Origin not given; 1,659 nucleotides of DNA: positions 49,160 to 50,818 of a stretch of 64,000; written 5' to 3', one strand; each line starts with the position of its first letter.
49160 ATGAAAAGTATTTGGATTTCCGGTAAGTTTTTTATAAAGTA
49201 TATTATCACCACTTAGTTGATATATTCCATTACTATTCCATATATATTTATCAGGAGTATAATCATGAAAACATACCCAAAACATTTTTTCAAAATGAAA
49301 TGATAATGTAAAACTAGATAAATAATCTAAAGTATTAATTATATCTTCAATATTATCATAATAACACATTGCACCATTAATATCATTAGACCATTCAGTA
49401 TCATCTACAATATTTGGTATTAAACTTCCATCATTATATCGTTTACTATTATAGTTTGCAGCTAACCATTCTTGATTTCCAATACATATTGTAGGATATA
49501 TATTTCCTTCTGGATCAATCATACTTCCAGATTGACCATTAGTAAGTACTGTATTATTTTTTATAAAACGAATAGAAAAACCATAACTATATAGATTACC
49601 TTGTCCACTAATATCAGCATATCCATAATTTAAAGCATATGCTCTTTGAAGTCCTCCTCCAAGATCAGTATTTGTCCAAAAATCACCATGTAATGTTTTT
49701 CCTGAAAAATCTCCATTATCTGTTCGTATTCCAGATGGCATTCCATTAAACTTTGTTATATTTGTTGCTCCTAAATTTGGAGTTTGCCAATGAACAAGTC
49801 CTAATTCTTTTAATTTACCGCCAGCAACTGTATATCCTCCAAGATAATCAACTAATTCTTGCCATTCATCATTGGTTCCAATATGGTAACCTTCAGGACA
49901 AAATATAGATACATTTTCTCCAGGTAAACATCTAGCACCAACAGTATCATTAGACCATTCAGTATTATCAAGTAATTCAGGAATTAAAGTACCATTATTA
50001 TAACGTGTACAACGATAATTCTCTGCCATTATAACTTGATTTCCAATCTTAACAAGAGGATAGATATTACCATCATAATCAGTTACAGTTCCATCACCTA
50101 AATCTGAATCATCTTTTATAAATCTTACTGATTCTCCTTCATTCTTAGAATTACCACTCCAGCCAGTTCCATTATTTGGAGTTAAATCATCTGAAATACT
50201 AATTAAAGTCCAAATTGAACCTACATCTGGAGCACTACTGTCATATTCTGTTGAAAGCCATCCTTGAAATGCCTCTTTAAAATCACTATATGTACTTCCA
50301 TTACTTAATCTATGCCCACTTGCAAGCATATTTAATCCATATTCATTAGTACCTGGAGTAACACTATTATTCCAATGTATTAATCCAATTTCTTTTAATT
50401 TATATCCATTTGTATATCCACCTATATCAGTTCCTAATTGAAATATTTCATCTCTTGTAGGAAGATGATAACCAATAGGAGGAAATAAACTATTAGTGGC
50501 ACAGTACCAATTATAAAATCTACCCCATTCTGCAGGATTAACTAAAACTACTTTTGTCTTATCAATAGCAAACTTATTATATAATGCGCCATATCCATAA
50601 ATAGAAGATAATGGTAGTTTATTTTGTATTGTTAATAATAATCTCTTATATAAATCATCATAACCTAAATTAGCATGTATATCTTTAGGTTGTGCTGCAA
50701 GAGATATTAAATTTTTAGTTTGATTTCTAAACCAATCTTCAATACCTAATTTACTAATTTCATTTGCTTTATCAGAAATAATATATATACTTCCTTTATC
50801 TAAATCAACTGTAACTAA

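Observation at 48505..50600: Repeated FISUMP-type (Bacteroidota/Fibrobacter surface lipoprotein) modules inside a 1,991-aa tail protein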

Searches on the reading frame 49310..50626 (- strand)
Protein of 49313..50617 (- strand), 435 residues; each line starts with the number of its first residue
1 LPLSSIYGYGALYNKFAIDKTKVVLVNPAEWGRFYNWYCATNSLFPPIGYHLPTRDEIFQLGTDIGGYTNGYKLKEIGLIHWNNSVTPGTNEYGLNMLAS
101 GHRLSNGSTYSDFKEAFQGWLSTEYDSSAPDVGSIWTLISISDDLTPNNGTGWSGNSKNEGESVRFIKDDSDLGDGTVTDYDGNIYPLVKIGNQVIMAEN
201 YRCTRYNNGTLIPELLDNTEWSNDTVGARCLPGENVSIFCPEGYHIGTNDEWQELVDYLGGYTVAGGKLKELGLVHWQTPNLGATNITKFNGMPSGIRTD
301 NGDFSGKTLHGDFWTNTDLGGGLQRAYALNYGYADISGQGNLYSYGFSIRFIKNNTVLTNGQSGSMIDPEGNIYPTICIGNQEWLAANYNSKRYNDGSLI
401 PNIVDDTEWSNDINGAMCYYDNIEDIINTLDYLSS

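Call 25: find_homologous_proteins(query=window:49313-50617:-, max_evalue=0.00001)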
Query seq(435 aa) (435 aa): 732 proteins with E <= 0.00001 among 3688 candidates; the best 120 are listed.
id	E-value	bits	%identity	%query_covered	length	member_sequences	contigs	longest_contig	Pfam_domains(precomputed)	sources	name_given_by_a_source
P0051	7.2e-88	314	36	88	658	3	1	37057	PF09603.16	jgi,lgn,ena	-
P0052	2.9e-85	305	39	95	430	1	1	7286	PF09603.16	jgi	jgi:uncharacterized protein (TIGR02145 family)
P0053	3.4e-77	279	39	96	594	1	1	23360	PF09603.16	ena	-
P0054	1.8e-70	256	35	94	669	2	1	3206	PF09603.16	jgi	-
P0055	8.4e-70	254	36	91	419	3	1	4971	PF09603.16,PF26707.1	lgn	-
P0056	3.0e-69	252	40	43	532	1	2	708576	PF09603.16,PF26707.1,PF07603.18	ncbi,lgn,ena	-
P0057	1.1e-68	250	33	78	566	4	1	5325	PF09603.16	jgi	-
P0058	9.9e-67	244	34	92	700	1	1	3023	PF09603.16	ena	-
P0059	5.3e-66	242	35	97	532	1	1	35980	PF09603.16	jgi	jgi:uncharacterized protein (TIGR02145 family)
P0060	5.8e-66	241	33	95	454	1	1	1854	PF09603.16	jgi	jgi:uncharacterized protein (TIGR02145 family)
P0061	5.8e-66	241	36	95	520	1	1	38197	PF09603.16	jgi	-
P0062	9.8e-66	241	37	96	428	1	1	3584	PF09603.16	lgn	-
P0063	7.0e-65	238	37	95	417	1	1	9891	PF09603.16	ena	-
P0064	3.1e-64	236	35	97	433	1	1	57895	PF09603.16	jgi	jgi:uncharacterized protein (TIGR02145 family)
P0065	7.1e-64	235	40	41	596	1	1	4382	PF09603.16,PF26707.1,PF07603.18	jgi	jgi:uncharacterized protein (TIGR02145 family)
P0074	1.6e-60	224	34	95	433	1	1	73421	PF09603.16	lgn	-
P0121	3.2e-43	167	40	46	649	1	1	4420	PF09603.16,PF25729.2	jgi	jgi:uncharacterized protein (TIGR02145 family)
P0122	3.9e-43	166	35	41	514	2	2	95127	PF09603.16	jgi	jgi:uncharacterized protein (TIGR02145 family)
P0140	6.6e-39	152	33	95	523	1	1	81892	PF09603.16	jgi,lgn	jgi:uncharacterized protein (TIGR02145 family)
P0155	1.6e-36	144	44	41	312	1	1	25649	PF09603.16,PF17802.8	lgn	-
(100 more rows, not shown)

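Call 29: find_encoding_contigs(protein=P0064, flank=10000, max_places=3)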
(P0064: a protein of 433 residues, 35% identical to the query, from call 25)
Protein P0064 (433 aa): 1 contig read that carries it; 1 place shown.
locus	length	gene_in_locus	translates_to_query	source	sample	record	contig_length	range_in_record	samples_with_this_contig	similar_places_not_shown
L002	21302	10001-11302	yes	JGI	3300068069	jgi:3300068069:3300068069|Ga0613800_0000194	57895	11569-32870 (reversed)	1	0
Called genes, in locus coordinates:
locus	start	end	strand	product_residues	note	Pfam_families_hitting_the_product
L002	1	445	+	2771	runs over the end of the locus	-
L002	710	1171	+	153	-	-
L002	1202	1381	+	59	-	-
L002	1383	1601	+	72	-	-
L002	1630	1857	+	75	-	-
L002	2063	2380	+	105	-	-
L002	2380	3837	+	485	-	-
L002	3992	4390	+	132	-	-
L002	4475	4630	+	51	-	-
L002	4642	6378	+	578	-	PF13472:Lipase_GDSL_2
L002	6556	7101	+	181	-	-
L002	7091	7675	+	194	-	-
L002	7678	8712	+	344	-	-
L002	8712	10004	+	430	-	-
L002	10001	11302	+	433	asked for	PF09603:Fib_succ_major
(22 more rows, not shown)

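Call 37: find_encoding_contigs(protein=P0121, flank=5000, max_places=3)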
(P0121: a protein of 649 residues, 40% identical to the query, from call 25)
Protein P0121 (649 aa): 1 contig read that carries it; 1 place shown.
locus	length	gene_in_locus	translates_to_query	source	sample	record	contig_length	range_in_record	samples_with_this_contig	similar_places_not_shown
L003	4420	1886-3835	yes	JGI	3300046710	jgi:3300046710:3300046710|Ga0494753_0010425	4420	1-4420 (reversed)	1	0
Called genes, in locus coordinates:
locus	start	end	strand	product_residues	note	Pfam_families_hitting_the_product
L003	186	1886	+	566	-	PF25731:crAss_MUZ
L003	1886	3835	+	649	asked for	PF09603:Fib_succ_major, PF25729:crAss_MUZ_C, PF09603:Fib_succ_major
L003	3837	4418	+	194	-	?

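Call 38: find_encoding_contigs(protein=P0074, flank=10000, max_places=2)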
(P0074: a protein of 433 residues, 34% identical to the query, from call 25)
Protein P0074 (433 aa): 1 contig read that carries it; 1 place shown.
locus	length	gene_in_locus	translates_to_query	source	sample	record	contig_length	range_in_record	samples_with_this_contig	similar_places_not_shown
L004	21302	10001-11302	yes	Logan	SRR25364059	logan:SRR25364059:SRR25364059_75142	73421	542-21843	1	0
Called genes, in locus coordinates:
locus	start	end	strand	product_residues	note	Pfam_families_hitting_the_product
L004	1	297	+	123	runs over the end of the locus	-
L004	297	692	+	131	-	-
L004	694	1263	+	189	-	-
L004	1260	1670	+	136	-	PF12691:Phage_tail_terminator_6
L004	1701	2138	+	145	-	PF16461:Phage_TTP_12, PF16460:Phage_TTP_11 (weak)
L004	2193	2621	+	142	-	-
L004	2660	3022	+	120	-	PF06223:Phage_tail_T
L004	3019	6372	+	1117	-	PF10145:PhageMin_Tail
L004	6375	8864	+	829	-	PF07603:Lcl_C (weak)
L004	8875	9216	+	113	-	-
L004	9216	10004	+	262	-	-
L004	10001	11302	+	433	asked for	PF09603:Fib_succ_major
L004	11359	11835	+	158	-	-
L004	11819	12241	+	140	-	PF18925:DUF5675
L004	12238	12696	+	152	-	-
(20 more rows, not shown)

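Call 44: predict_structure(alignment_id=A3)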
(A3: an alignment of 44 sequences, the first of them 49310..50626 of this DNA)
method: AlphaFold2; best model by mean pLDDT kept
length: 439 residues; sequences in the alignment: 44
mean_pLDDT: 91.7   pTM: 0.78
mean pLDDT of the five models: 91.7, 91.6, 91.3, 90.4, 90.0
residues with pLDDT >= 90: 358; 70-90: 54; 50-70: 8; < 50: 19
segments of 3 or more residues with pLDDT < 50: 1-8, 431-439
pLDDT, mean of each block of 10 residues (from residue 1): 44 93 89 93 97 97 96 95 86 94 92 90 91 91 89 67 97 93 97 98 97 95 94 90 96 98 98 95 97 95 96 97 96 98 98 97 97 94 98 95 97 96 82 43
secondary structure, 60 per line:
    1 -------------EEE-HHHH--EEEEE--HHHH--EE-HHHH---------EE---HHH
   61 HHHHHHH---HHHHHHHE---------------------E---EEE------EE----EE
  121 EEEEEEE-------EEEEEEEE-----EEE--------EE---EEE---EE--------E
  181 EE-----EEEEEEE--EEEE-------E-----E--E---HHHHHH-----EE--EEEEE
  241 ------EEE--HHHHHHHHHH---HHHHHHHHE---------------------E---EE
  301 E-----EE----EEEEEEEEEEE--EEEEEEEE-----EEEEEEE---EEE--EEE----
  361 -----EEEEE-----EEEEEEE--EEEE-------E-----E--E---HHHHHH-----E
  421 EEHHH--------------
elements in order: E14-16 H18-21 E24-28 H31-34 H40-43 H58-67 H71-77 E104-106 E119-127 E135-142 E148-150 E164-166 E180-182 E188-194 E197-200 H221-226 E236-240 E247-249 H252-261 H265-272 E299-301 E313-323 E326-333 E339-345 E349-351 E354-356 E366-370 E376-382 E385-388 H409-414 E420-422

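Call 47: fold_search(model_id=the predicted structure, library=pdb)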
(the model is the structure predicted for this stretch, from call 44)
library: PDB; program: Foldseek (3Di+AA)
matches with E <= 10: 154; with E <= 0.001: 0
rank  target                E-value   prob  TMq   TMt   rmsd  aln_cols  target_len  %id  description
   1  9i0n_A                6.6e-02  0.04  0.09  0.07  21.9       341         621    9  Cryo-EM structure of human sortilin ectodomain (released 2025-12-17)
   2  6byt_A                2.5e-01  0.01  0.06  0.05  23.6       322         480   12  Complex structure of LOR107 mutant (R320) with tetrasaccharide substrate (released 2018-02-07)
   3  5mrh_A                2.6e-01  0.02  0.09  0.07  22.3       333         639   10  Crystal structure of the Vps10p domain of human sortilin/NTS3 in complex with Triazolone 1 (released 2017-05-17)
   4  6jq9_A                2.9e-01  0.01  0.06  0.05  23.6       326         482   10  Crystal structure of a lyase from Alteromonas sp. (released 2020-04-01)
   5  6byp_B                4.7e-01  0.01  0.06  0.05  23.8       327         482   12  Structure of PL24 family Polysaccharide lyase-LOR107 (released 2018-02-07)
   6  8t8s_B                4.9e-01  0.01  0.09  0.06  22.0       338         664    9  Sortilin-PGRN peptide complex (released 2024-06-26)
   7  5nnj_A                7.0e-01  0.01  0.07  0.06  22.8       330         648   10  Dimer structure of Sortilin ectodomain crystal form 3, 4.0 Angstrom (released 2017-11-29)
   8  6byp_A                9.3e-01  0.01  0.06  0.05  23.5       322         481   11  Structure of PL24 family Polysaccharide lyase-LOR107 (released 2018-02-07)
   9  9r18_A                9.9e-01  0.01  0.10  0.07  21.2       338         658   10  Structure of Sortilin ECD in complex with TNFa-targeting SORTAC (released 2026-04-08)
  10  5l5l_B                1.1e+00  0.02  0.12  0.07  18.1       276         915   10  Plexin A4 full extracellular region, domains 1 to 8 modeled, data to 8 angstrom, spacegroup P2(1) (released 2016-07-06)
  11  5znn_A                1.2e+00  0.01  0.07  0.05  22.8       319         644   10  Crystal structure of ligand-free form of the Vps10 ectodomain of Sortilin (released 2018-07-18)
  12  6jq9_B                1.2e+00  0.01  0.06  0.06  23.7       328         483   11  Crystal structure of a lyase from Alteromonas sp. (released 2020-04-01)
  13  6byx_A                1.6e+00  0.00  0.06  0.06  23.6       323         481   10  Complex structure of LOR107 mutant (R259N) with tetrasaccharide substrate (released 2018-02-07)
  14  4dt4                  1.7e+00  0.15  0.07  0.16   4.8        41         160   12  Crystal structure of the PPIase-chaperone SlpA with the chaperone binding site occupied by the linker of the purificatio (released 2012-07-04)
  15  6byt_B                1.7e+00  0.00  0.06  0.06  23.6       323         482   11  Complex structure of LOR107 mutant (R320) with tetrasaccharide substrate (released 2018-02-07)
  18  5zcj_C                2.0e+00  0.04  0.08  0.19  11.0       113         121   11  Crystal structure of complex (released 2018-06-27)
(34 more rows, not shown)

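Call 48: search_solved_structures(query=A3, max_evalue=10, show_alignments=3)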
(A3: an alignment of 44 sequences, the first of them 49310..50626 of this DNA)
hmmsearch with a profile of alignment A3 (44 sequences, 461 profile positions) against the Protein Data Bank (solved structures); distinct sequences matched with E-value up to 10: 0.

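Call 50: fold_search(model_id=the predicted structure, library=viral)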
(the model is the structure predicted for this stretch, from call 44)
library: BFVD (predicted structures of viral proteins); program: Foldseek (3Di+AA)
matches with E <= 10: 125; with E <= 0.001: 3
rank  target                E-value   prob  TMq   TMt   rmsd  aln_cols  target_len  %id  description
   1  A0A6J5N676            2.1e-18  1.00  0.41  0.48   3.5       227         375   30  Fibrobacter succinogenes major paralogous domain [uncultured Caudovirales phage]
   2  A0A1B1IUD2            2.8e-18  1.00  0.40  0.17  22.8       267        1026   26  (no name in the UniProt tables at hand)
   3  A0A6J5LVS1            6.3e-12  1.00  0.26  0.13  19.9       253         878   24  Fibrobacter succinogenes major paralogous domain [uncultured Caudovirales phage]
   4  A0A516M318            1.5e-01  0.02  0.07  0.04  24.1       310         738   12  (no name in the UniProt tables at hand)
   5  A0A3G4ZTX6            3.3e-01  0.06  0.07  0.07  17.1       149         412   16  Uncharacterized protein [Edafosvirus sp.]
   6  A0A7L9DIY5            4.1e-01  0.02  0.10  0.07  19.9       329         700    8  Fiber protein [Passerine adenovirus 1]
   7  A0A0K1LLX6            7.3e-01  0.01  0.09  0.09  19.1       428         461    7  DNA polymerase III beta clamp [Caulobacter phage Sansa]
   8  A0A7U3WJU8            1.3e+00  0.05  0.08  0.24   7.4        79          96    8  Uncharacterized protein [Stenotrophomonas phage Salva]
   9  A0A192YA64            1.3e+00  0.01  0.08  0.06  24.6       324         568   12  Long tail fiber distal subunit [Morganella phage vB_MmoM_MP1]
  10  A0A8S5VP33            1.5e+00  0.01  0.08  0.13  18.2       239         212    8  (no name in the UniProt tables at hand)
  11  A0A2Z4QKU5            1.8e+00  0.01  0.07  0.04  20.0       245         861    7  RNA replicase [Craigies Hill virus]
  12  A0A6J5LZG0            1.9e+00  0.04  0.05  0.18  14.7        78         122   14  Zinc finger, SWIM-type [uncultured Caudovirales phage]
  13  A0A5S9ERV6            1.9e+00  0.01  0.08  0.11  18.0       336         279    9  Uncharacterized protein [Tenacibaculum phage PTm1]
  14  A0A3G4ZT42            2.2e+00  0.06  0.06  0.05  12.3        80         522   12  Uncharacterized protein [Edafosvirus sp.]
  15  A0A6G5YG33            2.3e+00  0.00  0.05  0.03  21.9       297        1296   14  (no name in the UniProt tables at hand)
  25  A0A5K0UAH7            3.3e+00  0.03  0.05  0.05   9.2        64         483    9  Uncharacterized protein [Yasminevirus sp. GU-2018]
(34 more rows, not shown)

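Call 54: find_encoding_contigs(protein=P0155, flank=8000, max_places=2)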
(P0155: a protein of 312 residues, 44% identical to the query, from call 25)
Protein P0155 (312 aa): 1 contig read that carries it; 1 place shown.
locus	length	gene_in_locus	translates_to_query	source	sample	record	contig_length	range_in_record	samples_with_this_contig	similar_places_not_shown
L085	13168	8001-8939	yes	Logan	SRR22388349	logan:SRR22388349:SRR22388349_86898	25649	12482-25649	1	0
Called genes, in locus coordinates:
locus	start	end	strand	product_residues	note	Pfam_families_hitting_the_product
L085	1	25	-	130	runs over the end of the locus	-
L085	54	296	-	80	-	-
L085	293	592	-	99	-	-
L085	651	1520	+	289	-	-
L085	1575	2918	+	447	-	PF17236:SU10_MCP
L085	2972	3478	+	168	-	-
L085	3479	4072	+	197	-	-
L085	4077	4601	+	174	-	-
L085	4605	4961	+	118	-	-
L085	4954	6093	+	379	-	-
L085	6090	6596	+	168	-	-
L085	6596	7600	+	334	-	-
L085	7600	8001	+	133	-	-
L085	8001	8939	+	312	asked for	PF17802:SpaA (faint), PF09603:Fib_succ_major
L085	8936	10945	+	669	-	PF22842:Pel9A-like_beta_helix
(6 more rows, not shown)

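Call 55: find_encoding_contigs(protein=P0061, flank=8000, max_places=2)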
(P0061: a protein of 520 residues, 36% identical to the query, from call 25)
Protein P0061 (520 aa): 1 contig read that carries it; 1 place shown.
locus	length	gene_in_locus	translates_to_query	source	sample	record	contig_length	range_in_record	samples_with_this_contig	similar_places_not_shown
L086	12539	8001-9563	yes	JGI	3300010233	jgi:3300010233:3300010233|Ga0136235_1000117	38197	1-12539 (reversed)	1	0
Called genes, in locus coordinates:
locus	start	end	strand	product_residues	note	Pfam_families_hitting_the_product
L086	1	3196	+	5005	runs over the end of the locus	-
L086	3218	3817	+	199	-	-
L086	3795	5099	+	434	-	PF01391:Collagen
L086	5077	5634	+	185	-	-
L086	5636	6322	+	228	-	-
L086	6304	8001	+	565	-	PF22842:Pel9A-like_beta_helix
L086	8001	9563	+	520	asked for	PF09603:Fib_succ_major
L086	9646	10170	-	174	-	-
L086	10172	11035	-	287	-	PF03167:UDG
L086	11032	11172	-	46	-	-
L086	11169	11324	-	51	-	-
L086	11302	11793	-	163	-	-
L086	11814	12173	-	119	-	-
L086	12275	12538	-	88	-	?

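Call 65: find_encoding_contigs(protein=P0140, flank=7000, max_places=1)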
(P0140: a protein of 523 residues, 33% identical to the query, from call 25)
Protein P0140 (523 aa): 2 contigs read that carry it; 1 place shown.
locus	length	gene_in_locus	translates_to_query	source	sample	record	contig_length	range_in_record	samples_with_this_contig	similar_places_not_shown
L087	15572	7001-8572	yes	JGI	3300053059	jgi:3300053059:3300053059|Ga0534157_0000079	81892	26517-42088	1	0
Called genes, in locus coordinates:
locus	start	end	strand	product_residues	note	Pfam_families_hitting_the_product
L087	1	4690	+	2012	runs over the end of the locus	PF14528:LAGLIDADG_3 (faint), PF05204:Hom_end (weak), PF28555:Helicase_dom (faint), PF00271:Helicase_C (weak), PF06414:Zeta_toxin, PF13671:AAA_33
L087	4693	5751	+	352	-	-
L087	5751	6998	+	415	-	-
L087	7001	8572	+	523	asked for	PF09603:Fib_succ_major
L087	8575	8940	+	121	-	-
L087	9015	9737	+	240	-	-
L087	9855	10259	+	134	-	-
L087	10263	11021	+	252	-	-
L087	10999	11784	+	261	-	-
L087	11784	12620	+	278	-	-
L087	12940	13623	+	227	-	-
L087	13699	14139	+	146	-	-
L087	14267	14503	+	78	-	-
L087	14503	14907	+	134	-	-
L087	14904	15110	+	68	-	-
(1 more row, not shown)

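Call 66: find_encoding_contigs(protein=P0122, flank=7000, max_places=1)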
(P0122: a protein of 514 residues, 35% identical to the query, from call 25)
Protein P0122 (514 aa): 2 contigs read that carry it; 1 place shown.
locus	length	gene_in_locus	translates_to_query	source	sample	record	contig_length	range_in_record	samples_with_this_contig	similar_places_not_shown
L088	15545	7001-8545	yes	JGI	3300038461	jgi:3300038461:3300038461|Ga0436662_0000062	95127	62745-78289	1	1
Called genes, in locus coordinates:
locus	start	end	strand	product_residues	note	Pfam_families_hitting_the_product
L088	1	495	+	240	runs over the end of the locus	-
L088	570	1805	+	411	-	-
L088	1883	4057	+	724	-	-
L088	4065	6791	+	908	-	PF02012:BNR (faint), PF14870:PSII_BNR (faint), PF15899:BNR_6 (faint), PF15902:Sortilin-Vps10 (faint), PF24316:Tli3 (faint), PF25852:DUF6242_C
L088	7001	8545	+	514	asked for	PF09603:Fib_succ_major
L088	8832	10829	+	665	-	PF00722:Glyco_hydro_16, PF25788:Ig_Rha78A_N (faint), PF03935:SKN1_KRE6_Sbg1 (weak), PF00041:fn3 (faint)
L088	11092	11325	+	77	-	PF02604:PhdYeFM_antitox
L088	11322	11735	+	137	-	PF01850:PIN (weak)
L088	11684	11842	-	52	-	-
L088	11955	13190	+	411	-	PF13173:AAA_14, PF13635:DUF4143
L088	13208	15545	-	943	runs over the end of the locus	PF00005:ABC_tran (faint), PF02463:SMC_N (faint), PF03193:RsgA_GTPase (faint), PF13191:AAA_16 (faint), PF13304:AAA_21 (faint), PF13555:AAA_29 (faint), PF17760:UvrA_inter, PF17755:UvrA_DNA-bind, +2 more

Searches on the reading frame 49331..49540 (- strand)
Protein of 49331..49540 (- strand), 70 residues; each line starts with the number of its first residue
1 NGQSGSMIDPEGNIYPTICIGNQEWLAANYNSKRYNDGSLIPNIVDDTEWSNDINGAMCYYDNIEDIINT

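Call 10: search_protein_families(library=pfam, proteins=[window:49331-49540:-], max_evalue=1)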
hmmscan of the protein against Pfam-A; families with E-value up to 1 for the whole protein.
seq(70 aa): 2 families
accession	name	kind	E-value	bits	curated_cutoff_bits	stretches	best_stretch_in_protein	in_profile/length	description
PF09603.15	Fib_succ_major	-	9.9e-05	23.1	33.9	1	20-66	3-45/187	Fibrobacter succinogenes major domain (Fib_succ_major)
PF05464.17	Phi-29_GP4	-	0.17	12.5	27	1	28-65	39-76/126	Phi-29-like late genes activator (early protein GP4)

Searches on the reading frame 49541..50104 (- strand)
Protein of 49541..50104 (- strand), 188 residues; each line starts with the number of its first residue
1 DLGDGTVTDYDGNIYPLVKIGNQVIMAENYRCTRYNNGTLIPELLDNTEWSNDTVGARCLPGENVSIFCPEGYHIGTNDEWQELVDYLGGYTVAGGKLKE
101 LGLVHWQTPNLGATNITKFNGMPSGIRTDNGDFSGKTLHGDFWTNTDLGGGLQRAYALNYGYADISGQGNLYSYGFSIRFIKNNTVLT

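Call 10: search_protein_families(library=pfam, proteins=[window:49541-50104:-], max_evalue=1)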
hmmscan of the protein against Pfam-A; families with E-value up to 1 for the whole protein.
seq(188 aa): 1 family
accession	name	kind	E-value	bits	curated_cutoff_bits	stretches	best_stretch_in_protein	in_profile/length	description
PF09603.15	Fib_succ_major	-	6.2e-25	89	33.9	1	18-182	1-187/187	Fibrobacter succinogenes major domain (Fib_succ_major)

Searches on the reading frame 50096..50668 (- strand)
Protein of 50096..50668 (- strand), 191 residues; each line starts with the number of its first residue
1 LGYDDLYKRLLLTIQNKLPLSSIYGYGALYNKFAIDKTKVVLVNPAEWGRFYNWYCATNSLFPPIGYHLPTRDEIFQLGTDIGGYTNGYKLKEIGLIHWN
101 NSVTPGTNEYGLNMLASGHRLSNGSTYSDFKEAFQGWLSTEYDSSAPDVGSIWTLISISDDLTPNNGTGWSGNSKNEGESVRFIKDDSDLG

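Call 10: search_protein_families(library=pfam, proteins=[window:50096-50668:-], max_evalue=1)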
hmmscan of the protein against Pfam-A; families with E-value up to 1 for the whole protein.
seq(191 aa): 2 families
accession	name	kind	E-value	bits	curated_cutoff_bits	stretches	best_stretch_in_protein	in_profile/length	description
PF09603.15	Fib_succ_major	-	4e-13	50.5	33.9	1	46-185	48-187/187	Fibrobacter succinogenes major domain (Fib_succ_major)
PF04203.18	Sortase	-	0.18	12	26.6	1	86-133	16-59/125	Sortase domain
